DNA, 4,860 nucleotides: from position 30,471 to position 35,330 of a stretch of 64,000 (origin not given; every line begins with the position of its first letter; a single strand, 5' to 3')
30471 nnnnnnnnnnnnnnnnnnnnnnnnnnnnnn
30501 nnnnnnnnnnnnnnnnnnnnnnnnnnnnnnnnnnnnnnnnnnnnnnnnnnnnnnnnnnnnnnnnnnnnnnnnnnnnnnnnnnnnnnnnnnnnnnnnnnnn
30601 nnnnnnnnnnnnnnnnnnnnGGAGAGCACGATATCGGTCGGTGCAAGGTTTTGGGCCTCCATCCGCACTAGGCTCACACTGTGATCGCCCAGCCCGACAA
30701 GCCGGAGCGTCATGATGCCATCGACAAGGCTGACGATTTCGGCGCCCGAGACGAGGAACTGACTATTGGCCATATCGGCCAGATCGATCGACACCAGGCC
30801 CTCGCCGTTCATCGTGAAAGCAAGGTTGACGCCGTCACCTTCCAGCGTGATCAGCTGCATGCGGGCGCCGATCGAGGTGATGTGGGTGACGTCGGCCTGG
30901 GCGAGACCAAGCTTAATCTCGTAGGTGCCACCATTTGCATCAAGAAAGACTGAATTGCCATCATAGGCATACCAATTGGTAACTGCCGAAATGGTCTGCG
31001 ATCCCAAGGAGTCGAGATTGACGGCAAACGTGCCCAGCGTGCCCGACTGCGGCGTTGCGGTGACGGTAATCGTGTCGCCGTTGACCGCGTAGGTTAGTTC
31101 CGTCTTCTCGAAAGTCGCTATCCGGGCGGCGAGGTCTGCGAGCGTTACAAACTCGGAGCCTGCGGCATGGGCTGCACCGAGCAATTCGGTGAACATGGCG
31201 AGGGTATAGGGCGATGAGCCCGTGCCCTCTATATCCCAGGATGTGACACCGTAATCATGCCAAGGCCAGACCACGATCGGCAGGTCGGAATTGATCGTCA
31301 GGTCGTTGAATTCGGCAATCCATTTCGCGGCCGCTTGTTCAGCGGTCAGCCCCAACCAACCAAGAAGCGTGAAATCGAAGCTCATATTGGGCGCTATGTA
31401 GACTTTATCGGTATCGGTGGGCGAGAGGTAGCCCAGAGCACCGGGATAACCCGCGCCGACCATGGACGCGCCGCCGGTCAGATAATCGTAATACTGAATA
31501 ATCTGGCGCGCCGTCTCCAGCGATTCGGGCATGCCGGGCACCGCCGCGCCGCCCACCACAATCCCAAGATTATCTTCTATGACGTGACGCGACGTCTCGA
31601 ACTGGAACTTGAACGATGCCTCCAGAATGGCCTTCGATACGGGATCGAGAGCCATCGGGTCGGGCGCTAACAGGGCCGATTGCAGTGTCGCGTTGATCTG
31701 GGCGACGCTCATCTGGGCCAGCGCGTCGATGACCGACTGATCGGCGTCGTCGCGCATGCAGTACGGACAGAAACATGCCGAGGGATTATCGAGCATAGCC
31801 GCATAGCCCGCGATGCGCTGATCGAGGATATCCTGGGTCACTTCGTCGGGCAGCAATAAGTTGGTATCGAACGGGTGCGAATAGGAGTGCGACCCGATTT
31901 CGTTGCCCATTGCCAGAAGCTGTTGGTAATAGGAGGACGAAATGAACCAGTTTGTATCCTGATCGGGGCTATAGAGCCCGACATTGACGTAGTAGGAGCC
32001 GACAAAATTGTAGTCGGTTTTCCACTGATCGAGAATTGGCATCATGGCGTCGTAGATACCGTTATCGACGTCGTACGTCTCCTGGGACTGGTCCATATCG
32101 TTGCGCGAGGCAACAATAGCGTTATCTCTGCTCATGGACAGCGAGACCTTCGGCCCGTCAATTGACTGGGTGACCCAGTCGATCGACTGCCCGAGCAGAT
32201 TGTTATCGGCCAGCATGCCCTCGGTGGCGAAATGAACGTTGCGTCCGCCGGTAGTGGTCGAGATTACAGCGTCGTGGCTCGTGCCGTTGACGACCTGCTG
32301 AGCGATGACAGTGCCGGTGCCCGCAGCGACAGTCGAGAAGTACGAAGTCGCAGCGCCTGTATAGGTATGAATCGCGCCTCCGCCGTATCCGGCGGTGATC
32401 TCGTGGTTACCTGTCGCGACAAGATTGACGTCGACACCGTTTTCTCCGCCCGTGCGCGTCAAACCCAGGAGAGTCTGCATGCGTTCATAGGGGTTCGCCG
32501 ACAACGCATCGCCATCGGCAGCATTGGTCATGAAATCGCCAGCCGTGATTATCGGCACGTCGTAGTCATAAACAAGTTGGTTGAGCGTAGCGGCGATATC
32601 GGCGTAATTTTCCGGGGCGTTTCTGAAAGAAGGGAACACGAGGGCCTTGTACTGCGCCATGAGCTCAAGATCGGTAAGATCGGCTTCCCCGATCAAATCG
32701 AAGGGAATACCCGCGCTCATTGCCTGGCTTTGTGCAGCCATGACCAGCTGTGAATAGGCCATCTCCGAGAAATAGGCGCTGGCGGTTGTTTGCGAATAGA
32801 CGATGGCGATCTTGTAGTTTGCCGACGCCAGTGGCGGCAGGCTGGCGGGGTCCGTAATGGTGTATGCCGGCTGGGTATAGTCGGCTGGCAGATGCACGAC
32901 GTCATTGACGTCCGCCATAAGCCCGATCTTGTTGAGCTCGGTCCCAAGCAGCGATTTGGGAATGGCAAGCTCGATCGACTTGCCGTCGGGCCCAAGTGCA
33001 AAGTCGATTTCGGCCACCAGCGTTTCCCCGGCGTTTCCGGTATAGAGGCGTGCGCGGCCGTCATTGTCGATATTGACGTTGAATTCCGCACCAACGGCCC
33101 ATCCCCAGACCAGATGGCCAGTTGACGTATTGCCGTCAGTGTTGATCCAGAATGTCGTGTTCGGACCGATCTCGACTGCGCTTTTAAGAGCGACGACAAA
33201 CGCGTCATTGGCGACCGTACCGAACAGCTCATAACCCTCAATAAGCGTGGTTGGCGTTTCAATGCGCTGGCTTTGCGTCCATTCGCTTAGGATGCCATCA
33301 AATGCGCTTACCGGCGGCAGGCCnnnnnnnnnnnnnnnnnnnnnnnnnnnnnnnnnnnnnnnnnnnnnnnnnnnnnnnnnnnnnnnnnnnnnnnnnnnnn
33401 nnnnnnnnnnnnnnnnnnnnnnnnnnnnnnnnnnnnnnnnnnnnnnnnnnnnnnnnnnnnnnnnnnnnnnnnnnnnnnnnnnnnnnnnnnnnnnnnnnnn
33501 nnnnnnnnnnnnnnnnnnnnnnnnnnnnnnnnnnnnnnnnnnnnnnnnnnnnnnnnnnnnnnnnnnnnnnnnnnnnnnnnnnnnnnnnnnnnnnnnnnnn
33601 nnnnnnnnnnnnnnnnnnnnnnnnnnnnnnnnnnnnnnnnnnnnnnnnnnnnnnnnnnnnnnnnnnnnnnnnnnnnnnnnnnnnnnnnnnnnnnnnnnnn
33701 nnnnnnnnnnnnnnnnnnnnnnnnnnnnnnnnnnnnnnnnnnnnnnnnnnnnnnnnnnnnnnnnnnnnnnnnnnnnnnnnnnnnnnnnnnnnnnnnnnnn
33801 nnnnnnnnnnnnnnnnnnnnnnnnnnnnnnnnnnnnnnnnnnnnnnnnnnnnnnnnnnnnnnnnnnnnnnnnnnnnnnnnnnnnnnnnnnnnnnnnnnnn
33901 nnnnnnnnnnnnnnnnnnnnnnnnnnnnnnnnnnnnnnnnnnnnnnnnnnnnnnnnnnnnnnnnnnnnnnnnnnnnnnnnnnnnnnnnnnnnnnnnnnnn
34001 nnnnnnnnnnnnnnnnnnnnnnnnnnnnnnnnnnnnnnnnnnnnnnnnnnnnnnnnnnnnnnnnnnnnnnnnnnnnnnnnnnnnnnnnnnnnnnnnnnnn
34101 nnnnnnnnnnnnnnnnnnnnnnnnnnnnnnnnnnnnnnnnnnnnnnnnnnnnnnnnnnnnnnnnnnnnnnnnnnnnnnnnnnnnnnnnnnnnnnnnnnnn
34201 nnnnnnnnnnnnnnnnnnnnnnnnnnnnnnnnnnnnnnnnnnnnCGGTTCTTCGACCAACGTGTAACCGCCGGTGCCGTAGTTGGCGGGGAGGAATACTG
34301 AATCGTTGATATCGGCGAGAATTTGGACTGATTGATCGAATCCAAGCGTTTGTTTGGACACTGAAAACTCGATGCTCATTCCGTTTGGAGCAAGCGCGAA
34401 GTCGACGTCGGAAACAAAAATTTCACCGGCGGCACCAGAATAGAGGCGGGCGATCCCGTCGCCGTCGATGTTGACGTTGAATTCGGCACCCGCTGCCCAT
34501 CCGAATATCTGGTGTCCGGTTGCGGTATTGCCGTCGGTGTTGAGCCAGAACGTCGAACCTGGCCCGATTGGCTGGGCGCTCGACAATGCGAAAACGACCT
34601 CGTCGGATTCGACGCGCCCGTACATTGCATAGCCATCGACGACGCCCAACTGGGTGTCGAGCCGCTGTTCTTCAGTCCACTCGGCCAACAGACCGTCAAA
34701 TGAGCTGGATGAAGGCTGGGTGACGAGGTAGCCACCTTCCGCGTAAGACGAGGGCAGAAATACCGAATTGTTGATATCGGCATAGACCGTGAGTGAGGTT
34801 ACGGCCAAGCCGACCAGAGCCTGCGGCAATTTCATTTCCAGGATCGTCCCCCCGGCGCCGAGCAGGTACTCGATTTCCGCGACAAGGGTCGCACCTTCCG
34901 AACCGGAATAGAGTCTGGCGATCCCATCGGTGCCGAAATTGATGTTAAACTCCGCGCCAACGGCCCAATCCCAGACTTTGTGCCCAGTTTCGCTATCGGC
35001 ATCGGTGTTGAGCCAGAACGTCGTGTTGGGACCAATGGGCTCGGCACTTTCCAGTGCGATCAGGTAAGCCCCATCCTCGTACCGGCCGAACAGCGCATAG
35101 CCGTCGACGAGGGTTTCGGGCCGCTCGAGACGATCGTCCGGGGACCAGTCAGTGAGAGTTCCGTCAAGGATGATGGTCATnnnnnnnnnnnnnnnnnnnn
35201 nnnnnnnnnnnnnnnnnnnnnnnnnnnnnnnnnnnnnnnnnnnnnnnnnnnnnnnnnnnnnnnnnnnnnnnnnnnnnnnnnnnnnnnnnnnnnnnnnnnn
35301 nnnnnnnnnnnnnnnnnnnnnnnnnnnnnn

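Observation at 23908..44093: Candidate new biofilm-matrix system: Pel-like polysaccharide machinery coupled to a T1SS-exported deacetylase adhesin and its own FixLJK cassette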

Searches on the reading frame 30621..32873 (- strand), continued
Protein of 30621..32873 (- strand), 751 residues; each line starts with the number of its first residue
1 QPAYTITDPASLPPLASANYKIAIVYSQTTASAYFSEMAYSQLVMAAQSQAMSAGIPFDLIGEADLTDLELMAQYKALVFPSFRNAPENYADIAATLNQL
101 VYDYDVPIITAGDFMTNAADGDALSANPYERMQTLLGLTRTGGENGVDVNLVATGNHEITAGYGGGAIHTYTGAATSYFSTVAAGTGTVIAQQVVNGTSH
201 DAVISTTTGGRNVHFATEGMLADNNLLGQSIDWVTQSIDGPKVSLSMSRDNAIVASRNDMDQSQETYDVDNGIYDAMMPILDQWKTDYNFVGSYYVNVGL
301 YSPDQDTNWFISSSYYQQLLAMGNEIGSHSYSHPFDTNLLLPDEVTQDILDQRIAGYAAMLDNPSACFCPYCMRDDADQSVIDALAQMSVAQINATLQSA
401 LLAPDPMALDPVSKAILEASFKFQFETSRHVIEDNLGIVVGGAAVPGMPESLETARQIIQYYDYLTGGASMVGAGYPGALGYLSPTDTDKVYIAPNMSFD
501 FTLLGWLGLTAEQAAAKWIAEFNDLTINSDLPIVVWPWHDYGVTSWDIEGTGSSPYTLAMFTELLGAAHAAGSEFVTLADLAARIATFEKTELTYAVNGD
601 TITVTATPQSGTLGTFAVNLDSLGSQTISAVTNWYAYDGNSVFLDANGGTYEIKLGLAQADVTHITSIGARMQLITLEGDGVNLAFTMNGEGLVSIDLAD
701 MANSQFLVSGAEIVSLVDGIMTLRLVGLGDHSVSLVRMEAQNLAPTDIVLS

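Call 122: find_related_loci(query=A1, collection=genome_contigs, flank=10000)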
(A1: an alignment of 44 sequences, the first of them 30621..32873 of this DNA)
Query A1 (751 aa) in genome_contigs; peptide patterns used: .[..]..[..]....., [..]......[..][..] (x = any residue, [..] = any of these).
326 stretches matched a pattern; 321 encode a relative of the query (tblastn E <= 1e-3); the best 80 are kept; 80 distinct loci.
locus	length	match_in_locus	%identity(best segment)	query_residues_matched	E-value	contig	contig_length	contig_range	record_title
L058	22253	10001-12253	88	1-751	0e+0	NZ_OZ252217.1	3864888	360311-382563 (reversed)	MAG: Pelagibacterium sp. isolate f267aac7-75bc-4076-b1d0-90398d74debc chromosome 1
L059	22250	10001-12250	87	1-751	0e+0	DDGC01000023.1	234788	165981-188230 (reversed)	MAG TPA_asm: Rhizobiales bacterium UBA1912 UBA1912_contig_107, whole genome shotgun sequence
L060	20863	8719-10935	68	4-744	0e+0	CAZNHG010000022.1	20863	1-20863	MAG TPA_asm: uncultured Devosiaceae bacterium isolate SRP304980_co1_93 genome assembly, contig: NODE_1090_length_20863_c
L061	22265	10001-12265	67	2-751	0e+0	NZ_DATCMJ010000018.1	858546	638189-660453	MAG: Devosia sp. isolate SMAG_U7146 k141_30140, whole genome shotgun sequence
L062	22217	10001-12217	64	2-751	0e+0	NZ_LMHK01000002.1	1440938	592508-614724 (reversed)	Devosia sp. Root685 contig_2, whole genome shotgun sequence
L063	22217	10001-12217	63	2-751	0e+0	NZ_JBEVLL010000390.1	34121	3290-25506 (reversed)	MAG: Devosia sp. isolate T4R2UO.40.metabat2 T4R2UO.40.metabat2_k133_7188823, whole genome shotgun sequence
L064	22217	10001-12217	63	2-751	0e+0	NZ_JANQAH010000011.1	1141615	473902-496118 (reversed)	MAG: Devosia sp. isolate 46_gen_cov.3 c45, whole genome shotgun sequence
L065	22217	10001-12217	63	2-751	0e+0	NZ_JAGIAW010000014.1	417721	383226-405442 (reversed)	MAG: Devosia sp. isolate BIN32 scaffold14_cov0, whole genome shotgun sequence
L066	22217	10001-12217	63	2-751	0e+0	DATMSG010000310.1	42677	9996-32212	MAG TPA_asm: Devosia sp. isolate SMAG_U12980 k141_65483, whole genome shotgun sequence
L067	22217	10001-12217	61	2-751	0e+0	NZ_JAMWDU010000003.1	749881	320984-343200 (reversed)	Devosia ureilytica strain XJ19-45 Scaffold3, whole genome shotgun sequence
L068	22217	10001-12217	62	2-751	0e+0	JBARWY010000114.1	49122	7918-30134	MAG: Devosia sp. isolate MFD04287_ilm_asm_bin2 k127_1176, whole genome shotgun sequence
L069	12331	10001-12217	61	1-751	0e+0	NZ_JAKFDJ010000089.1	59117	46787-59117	MAG: Devosia sp. isolate LC044 contig-124_369, whole genome shotgun sequence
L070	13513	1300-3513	61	2-751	0e+0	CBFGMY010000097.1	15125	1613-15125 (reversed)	MAG TPA_asm: uncultured Devosia sp. isolate ERR5385031_binner23_Refined_8 genome assembly, contig: ERZ27258718.290, whol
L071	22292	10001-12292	60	1-751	0e+0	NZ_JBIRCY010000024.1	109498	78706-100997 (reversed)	Mesorhizobium sp. IMUNJ23232 Scaffold22_1, whole genome shotgun sequence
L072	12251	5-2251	58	4-751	0e+0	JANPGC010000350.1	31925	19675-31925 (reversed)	MAG: Phyllobacteriaceae bacterium isolate VAR_69_metabat_408 VAR_69_k141_4013515, whole genome shotgun sequence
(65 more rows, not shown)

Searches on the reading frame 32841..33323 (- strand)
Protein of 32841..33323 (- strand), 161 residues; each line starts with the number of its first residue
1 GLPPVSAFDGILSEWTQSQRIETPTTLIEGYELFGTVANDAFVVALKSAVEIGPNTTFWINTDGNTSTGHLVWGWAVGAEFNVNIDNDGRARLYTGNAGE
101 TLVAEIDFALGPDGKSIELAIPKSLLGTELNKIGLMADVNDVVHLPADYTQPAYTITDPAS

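Call 98: predict_structure(alignment_id=A2)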
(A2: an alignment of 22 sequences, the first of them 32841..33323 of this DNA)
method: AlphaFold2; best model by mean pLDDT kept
length: 161 residues; sequences in the alignment: 22
mean_pLDDT: 88.9   pTM: 0.87
mean pLDDT of the five models: 88.9, 87.2, 86.8, 85.1, 82.8
residues with pLDDT >= 90: 106; 70-90: 42; 50-70: 12; < 50: 1
segments of 3 or more residues with pLDDT < 50: none
pLDDT, mean of each block of 10 residues (from residue 1): 69 91 88 94 96 96 81 72 96 91 96 96 93 94 87 85 50
secondary structure, 60 per line:
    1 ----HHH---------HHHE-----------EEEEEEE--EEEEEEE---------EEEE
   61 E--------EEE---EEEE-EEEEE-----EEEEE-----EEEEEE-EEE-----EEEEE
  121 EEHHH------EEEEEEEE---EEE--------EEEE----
elements in order: E32-38 E41-47 E57-61 E70-72 E76-79 E81-85 E91-95 E101-106 E108-110 E116-122 E132-139 E143-145 E154-157

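Call 101: fold_search(model_id=the predicted structure, library=pdb)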
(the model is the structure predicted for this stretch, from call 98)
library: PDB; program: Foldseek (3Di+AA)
matches with E <= 10: 1723; with E <= 0.001: 0
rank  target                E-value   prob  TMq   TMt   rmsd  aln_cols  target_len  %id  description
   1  1ug9                  1.1e-03  1.00  0.43  0.09   6.0       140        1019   15  Crystal Structure of Glucodextranase from Arthrobacter globiformis I42 (released 2003-12-09)
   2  2bse_D                6.1e-03  0.98  0.38  0.46   6.7       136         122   12  Structure of Lactococcal Bacteriophage p2 Receptor Binding Protein in complex with a llama VHH domain (released 2005-11-02)
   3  8eqb_A                8.6e-03  0.85  0.29  0.36   8.1       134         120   10  FAM46C/BCCIPalpha/Nanobody complex (released 2023-03-15)
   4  6itp_A                1.1e-02  0.93  0.36  0.42   6.4       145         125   11  Crystal structure of cortisol complexed with its nanobody at pH 3.5 (released 2019-07-24)
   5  6xxn_G                1.1e-02  0.89  0.34  0.41   7.0       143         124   11  Crystal structure of NB7, a nanobody targeting prostate specific membrane antigen (released 2020-06-10)
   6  6itq_A                1.3e-02  0.95  0.36  0.44   6.8       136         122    7  Crystal structure of cortisol complexed with its nanobody at pH 10.5 (released 2019-07-24)
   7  9ert_B                1.3e-02  0.90  0.33  0.37   6.6       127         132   11  Mouse CNPase catalytic domain with nano body 5E (released 2024-12-11)
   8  1hcv                  1.3e-02  0.80  0.29  0.36   7.9       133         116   13  LLAMA HEAVY CHAIN VARIABLE DOMAIN AGAINST ALPHA SUBUNIT OF HCG (HUMAN CHORIONIC GONADOTROPIN) (released 1997-07-23)
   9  9atr_E                1.4e-02  0.72  0.32  0.37   8.1       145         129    8  local refinement of XBB.1.5 spike/Nanosota-8 complex (released 2025-08-27)
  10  3p0g_B                1.4e-02  0.92  0.37  0.45   6.4       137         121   11  Structure of a nanobody-stabilized active state of the beta2 adrenoceptor (released 2011-01-19)
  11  5vm4_A                1.8e-02  0.87  0.34  0.40   8.1       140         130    9  The apo form of the triclocarban-binding single domain camelid nanobody VHH T10 (released 2018-05-02)
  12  7upm_B                1.9e-02  0.94  0.37  0.48   5.9       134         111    9  Tribbles (TRIB2) pseudokinase bound to nanobody Nb4.103 (released 2022-09-14)
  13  9kdc_E                1.9e-02  0.90  0.37  0.44   6.6       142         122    8  Structure of hTRPC3 in complex with Nb3-37 at 3.01 angstrom (released 2025-10-08)
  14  6z2d                  1.9e-02  0.66  0.30  0.16  12.3       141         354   18  Crystal structure of wild type OgpA from Akkermansia muciniphila in P 41 21 2 (released 2020-09-30)
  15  6z2p_A                1.9e-02  0.66  0.31  0.16  12.5       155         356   15  Crystal structure of catalytic inactive OgpA from Akkermansia muciniphila in complex with an O-glycopeptide (glycodros (released 2020-09-30)
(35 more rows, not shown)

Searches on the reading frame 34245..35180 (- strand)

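Call 12: search_protein_families(library=pfam, proteins=[window:34245-35180:-], max_evalue=1)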
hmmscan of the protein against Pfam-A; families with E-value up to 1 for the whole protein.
seq(312 aa): 2 families
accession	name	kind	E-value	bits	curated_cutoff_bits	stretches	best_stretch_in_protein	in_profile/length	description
PF07504.19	FTP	-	0.017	15.4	21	0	230-250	30-50/51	Fungalysin/Thermolysin Propeptide Motif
PF19794.4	DUF6278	-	0.26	11.4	26.4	0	210-262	76-128/145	Family of unknown function (DUF6278)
